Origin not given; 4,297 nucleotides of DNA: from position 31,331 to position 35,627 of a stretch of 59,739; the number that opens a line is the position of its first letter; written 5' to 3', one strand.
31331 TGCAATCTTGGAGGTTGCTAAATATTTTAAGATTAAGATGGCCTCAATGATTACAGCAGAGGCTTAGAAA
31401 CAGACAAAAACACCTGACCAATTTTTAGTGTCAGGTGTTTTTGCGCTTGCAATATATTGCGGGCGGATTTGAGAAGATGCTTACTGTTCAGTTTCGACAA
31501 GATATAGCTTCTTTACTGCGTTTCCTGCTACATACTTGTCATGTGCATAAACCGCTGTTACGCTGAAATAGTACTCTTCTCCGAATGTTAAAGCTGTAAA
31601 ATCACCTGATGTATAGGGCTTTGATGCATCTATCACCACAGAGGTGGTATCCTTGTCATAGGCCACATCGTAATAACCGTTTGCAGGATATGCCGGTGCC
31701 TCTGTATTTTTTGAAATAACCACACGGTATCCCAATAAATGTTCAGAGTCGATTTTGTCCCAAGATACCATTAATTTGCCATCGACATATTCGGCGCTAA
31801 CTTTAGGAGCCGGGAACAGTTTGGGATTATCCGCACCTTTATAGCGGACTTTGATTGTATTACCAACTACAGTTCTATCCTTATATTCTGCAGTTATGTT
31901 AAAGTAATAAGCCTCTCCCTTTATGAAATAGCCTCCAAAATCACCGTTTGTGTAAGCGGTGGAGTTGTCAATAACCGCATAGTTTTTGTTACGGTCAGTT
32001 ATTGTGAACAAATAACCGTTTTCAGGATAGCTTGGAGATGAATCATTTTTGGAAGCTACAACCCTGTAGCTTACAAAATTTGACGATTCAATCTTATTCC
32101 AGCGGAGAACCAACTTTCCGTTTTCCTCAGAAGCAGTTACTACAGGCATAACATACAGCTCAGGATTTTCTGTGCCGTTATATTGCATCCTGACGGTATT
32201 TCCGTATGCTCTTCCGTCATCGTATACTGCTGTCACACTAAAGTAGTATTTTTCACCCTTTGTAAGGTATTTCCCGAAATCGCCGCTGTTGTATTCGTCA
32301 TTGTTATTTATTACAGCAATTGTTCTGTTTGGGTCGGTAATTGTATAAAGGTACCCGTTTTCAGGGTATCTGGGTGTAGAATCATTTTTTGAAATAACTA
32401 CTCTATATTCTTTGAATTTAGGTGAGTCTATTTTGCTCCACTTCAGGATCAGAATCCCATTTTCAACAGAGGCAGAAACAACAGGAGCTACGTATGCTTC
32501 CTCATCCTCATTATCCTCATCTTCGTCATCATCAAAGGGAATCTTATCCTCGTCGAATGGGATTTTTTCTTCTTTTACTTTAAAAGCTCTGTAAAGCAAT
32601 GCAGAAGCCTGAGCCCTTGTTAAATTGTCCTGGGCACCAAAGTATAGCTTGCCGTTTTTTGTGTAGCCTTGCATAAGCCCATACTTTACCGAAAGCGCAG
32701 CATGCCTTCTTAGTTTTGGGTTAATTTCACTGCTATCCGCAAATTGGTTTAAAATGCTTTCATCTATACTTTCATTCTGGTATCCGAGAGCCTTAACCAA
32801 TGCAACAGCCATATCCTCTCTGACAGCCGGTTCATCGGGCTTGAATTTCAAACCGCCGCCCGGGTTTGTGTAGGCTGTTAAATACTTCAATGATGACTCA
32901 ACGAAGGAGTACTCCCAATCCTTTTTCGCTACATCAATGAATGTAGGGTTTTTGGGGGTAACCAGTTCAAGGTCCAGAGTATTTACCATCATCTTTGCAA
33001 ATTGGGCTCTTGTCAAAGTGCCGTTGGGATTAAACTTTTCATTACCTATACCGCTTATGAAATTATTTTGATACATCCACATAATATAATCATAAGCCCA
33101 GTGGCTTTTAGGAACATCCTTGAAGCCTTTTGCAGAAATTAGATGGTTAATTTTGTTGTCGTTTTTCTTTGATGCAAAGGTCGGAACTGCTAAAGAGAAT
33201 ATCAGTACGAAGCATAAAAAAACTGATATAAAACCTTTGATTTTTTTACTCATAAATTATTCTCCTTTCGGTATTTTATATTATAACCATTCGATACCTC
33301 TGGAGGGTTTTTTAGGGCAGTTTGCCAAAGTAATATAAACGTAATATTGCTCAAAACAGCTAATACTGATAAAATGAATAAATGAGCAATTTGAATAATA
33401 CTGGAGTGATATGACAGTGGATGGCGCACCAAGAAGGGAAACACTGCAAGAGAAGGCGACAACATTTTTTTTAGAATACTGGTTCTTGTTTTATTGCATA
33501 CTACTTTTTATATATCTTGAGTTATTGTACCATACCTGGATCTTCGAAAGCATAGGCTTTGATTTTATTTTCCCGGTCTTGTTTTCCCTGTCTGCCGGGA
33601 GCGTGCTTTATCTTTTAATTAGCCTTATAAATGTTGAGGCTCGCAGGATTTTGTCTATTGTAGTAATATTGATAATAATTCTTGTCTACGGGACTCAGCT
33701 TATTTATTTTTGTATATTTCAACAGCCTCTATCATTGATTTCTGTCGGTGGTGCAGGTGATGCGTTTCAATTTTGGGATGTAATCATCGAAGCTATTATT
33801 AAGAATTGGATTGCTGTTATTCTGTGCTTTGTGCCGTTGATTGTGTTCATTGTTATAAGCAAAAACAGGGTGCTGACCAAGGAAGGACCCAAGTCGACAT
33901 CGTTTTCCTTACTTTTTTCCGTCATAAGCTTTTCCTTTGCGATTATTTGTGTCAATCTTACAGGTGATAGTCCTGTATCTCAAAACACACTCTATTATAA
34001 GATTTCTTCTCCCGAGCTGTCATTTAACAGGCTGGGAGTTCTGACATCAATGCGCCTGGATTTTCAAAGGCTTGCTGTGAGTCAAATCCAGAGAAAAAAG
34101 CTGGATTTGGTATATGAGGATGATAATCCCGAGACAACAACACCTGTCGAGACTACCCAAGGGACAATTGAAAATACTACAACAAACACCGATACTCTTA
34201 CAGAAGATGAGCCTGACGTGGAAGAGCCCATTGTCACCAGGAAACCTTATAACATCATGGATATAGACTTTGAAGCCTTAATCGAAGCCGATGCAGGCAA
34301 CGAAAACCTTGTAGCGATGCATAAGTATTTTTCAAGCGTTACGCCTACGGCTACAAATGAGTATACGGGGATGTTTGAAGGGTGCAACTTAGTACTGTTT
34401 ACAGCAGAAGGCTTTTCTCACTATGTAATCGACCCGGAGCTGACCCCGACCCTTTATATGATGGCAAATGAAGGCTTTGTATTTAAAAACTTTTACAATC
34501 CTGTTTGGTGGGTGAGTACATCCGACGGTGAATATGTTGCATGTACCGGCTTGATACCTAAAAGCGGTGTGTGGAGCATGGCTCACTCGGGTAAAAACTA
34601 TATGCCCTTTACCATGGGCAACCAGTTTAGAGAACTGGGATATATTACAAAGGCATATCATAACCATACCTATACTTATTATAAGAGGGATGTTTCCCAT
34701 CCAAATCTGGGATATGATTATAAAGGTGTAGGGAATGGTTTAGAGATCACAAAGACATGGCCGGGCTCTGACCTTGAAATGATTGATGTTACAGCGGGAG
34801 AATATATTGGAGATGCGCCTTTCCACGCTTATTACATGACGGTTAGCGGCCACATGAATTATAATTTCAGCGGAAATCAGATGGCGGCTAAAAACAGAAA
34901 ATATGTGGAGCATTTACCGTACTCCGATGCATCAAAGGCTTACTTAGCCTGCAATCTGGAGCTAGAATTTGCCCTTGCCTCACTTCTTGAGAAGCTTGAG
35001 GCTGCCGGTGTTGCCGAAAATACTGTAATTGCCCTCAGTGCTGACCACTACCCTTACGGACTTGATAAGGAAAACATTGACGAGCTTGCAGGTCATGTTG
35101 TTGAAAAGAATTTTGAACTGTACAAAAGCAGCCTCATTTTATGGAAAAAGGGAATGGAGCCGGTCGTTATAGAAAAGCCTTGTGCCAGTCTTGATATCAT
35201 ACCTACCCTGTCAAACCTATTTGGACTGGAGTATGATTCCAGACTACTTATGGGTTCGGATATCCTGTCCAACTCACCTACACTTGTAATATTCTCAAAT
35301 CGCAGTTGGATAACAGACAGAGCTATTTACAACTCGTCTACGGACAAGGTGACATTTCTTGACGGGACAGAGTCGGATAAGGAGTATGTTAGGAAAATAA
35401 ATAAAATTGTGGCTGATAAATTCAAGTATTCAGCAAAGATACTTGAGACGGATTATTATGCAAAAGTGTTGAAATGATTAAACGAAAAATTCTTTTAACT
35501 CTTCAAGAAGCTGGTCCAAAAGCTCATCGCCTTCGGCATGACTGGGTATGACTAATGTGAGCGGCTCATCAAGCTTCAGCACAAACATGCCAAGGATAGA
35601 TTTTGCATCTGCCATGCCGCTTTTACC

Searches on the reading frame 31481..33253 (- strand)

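Call 35: search_protein_families(library=pfam, proteins=[window:31481-33253:-], max_evalue=0.001)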
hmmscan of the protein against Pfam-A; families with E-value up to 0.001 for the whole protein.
window:31481-33253:- (590 aa): 2 families
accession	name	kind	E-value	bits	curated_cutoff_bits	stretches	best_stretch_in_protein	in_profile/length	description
PF00395.25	SLH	-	1e-19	70.7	20.8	1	44-86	2-44/44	S-layer homology domain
PF00041.27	fn3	-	1.2e-06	29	25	0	491-571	13-72/84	Fibronectin type III domain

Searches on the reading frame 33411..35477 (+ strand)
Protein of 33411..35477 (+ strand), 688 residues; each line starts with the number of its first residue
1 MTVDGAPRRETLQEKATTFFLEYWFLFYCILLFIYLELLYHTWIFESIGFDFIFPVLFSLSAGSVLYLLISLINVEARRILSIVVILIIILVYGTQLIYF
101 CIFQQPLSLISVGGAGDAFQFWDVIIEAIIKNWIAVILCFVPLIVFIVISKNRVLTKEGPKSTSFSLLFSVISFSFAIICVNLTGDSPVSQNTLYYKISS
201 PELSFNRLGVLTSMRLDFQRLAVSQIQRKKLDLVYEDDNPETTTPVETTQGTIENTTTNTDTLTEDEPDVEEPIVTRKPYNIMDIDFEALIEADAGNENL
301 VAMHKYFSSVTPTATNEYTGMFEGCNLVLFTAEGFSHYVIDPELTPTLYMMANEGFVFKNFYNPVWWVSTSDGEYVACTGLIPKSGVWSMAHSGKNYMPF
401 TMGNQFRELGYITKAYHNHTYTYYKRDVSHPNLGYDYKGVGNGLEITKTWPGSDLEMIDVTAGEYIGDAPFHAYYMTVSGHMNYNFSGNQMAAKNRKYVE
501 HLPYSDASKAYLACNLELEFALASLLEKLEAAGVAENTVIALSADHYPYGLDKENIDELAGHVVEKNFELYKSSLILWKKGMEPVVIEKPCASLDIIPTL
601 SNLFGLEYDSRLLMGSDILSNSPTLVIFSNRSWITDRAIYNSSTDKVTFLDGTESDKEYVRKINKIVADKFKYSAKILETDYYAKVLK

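Call 35: search_protein_families(library=pfam, proteins=[window:33411-35477:+], max_evalue=0.001)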
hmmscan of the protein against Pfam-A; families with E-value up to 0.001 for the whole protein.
window:33411-35477:+ (688 aa): 2 families
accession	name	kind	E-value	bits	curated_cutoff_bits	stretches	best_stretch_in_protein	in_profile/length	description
PF00884.28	Sulfatase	-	2.4e-21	76.8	25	1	341-605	22-300/301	Sulfatase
PF01663.27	Phosphodiest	-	0.00048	20.3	23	0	327-403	1-80/342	Type I phosphodiesterase / nucleotide pyrophosphatase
